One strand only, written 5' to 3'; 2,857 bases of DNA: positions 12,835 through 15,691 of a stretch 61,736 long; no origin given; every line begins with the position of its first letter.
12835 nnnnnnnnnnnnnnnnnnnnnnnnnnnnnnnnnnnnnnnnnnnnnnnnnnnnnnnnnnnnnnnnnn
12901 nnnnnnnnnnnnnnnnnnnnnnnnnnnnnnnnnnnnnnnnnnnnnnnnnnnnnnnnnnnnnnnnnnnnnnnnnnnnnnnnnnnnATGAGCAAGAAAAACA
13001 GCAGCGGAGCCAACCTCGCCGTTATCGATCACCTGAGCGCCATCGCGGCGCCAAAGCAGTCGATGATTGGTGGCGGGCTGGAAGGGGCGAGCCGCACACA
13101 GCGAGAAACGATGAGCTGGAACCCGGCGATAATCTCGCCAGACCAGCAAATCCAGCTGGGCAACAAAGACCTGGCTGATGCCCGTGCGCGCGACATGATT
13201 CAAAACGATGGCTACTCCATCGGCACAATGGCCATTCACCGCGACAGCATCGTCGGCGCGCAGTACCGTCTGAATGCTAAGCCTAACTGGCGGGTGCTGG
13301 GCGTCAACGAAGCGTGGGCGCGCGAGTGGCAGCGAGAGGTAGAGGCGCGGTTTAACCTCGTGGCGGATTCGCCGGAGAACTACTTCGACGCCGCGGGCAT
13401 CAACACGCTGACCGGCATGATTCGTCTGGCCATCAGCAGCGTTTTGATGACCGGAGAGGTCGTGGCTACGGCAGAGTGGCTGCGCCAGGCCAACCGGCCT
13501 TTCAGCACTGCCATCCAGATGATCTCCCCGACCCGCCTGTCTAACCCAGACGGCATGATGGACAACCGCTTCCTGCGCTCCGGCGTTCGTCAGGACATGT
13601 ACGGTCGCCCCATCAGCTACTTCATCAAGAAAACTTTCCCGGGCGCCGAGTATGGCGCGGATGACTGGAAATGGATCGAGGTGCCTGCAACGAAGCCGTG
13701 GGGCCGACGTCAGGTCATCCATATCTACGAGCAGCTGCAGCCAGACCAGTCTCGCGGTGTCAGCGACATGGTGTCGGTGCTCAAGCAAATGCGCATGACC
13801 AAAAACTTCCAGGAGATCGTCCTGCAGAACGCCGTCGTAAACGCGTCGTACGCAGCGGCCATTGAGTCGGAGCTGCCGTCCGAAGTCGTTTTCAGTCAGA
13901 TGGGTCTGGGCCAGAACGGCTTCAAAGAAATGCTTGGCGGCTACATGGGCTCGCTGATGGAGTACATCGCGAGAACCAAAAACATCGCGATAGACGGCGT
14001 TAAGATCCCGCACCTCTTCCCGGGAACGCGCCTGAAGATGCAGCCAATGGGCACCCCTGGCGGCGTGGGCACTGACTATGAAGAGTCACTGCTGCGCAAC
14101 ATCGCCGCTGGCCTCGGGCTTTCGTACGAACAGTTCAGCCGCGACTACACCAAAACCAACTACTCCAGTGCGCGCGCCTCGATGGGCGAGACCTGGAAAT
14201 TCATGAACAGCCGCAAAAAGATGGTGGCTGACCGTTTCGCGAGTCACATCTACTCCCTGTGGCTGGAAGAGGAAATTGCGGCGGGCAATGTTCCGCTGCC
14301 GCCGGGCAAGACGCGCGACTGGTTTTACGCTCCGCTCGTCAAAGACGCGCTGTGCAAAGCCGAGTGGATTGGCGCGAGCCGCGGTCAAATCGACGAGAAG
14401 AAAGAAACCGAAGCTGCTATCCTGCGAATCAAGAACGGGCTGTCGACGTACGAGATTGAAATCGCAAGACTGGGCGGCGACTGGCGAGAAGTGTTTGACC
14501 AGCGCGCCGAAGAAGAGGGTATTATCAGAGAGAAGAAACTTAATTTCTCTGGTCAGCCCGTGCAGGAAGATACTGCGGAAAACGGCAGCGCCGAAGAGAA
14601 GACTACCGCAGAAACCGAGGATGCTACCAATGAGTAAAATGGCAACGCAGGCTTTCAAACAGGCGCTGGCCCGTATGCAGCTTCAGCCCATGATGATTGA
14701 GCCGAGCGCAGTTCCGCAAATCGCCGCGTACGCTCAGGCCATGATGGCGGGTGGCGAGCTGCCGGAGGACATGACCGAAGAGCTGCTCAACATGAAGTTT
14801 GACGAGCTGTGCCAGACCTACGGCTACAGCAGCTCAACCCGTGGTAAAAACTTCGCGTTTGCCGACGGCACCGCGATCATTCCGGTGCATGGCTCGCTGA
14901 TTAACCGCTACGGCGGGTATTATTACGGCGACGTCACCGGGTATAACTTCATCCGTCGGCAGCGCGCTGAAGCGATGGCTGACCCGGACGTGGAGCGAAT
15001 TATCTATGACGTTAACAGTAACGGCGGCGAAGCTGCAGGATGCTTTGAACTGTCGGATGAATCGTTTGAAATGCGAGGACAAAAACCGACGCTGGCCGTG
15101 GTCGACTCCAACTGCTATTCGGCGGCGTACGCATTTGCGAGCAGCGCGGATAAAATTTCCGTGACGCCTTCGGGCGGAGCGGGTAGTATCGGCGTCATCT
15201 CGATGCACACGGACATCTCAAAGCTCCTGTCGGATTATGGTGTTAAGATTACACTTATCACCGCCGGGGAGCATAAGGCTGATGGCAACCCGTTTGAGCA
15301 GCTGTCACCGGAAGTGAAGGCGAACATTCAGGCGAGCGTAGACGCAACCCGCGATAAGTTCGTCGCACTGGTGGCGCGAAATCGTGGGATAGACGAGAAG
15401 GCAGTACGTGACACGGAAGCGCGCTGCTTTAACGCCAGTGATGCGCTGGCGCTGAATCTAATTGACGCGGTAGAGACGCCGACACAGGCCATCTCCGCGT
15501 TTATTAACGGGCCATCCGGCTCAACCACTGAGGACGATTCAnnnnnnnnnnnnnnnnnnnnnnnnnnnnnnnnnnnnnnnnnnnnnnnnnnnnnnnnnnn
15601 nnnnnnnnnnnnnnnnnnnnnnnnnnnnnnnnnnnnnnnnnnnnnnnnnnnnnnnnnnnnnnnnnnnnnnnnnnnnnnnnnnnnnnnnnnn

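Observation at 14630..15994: gpC-like protease with Ala/Pro-rich C-terminal extension (possible nested scaffold)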

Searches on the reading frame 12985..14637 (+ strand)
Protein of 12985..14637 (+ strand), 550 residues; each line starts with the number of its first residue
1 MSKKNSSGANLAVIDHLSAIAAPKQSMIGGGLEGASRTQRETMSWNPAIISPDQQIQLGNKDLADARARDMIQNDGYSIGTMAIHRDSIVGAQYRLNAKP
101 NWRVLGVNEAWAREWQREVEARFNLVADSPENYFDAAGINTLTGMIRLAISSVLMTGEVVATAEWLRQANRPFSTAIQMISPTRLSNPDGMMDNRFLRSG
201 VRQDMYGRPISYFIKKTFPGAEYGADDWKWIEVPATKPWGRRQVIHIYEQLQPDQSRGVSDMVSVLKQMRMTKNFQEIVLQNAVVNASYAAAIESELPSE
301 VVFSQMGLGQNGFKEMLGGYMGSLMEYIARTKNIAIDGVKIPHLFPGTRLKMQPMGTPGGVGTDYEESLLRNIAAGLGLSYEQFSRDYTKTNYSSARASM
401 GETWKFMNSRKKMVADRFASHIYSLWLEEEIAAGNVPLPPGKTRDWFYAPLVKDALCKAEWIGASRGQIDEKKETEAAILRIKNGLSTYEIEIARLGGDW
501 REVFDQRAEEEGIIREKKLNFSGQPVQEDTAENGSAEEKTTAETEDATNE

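Call 4: search_protein_families(library=pfam, proteins=[window:12985-14637:+], max_evalue=0.01)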
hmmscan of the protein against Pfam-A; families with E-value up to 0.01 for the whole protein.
window:12985-14637:+ (550 aa): 1 family
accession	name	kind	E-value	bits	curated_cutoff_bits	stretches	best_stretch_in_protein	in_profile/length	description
PF05136.18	Phage_portal_2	-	2.5e-85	287.2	32.9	1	39-410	2-353/354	Phage portal protein, lambda family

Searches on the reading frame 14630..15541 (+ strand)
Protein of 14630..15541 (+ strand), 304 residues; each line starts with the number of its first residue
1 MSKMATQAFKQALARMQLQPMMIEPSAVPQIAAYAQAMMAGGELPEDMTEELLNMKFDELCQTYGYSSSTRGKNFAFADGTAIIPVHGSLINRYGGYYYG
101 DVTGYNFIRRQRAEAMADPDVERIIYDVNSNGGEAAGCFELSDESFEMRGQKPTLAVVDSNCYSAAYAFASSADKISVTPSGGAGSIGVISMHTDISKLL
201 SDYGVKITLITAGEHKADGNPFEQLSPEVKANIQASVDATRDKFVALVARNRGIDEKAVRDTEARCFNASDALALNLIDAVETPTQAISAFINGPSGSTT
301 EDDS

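Call 75: search_solved_structures(query=window:14630-15541:+, max_evalue=0.001, show_alignments=1)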
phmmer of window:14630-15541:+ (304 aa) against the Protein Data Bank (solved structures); distinct sequences matched with E-value up to 0.001: 3.
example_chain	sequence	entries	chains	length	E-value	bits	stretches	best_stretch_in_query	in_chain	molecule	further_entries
3rst_A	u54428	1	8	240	6.7e-18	68.4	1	101-283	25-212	Signal peptide peptidase sppA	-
4kwb_A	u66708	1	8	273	8.1e-18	68.1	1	83-283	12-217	Signal peptide peptidase SppA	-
3bez_A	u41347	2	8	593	6.3e-15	58.6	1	37-282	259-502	Protease 4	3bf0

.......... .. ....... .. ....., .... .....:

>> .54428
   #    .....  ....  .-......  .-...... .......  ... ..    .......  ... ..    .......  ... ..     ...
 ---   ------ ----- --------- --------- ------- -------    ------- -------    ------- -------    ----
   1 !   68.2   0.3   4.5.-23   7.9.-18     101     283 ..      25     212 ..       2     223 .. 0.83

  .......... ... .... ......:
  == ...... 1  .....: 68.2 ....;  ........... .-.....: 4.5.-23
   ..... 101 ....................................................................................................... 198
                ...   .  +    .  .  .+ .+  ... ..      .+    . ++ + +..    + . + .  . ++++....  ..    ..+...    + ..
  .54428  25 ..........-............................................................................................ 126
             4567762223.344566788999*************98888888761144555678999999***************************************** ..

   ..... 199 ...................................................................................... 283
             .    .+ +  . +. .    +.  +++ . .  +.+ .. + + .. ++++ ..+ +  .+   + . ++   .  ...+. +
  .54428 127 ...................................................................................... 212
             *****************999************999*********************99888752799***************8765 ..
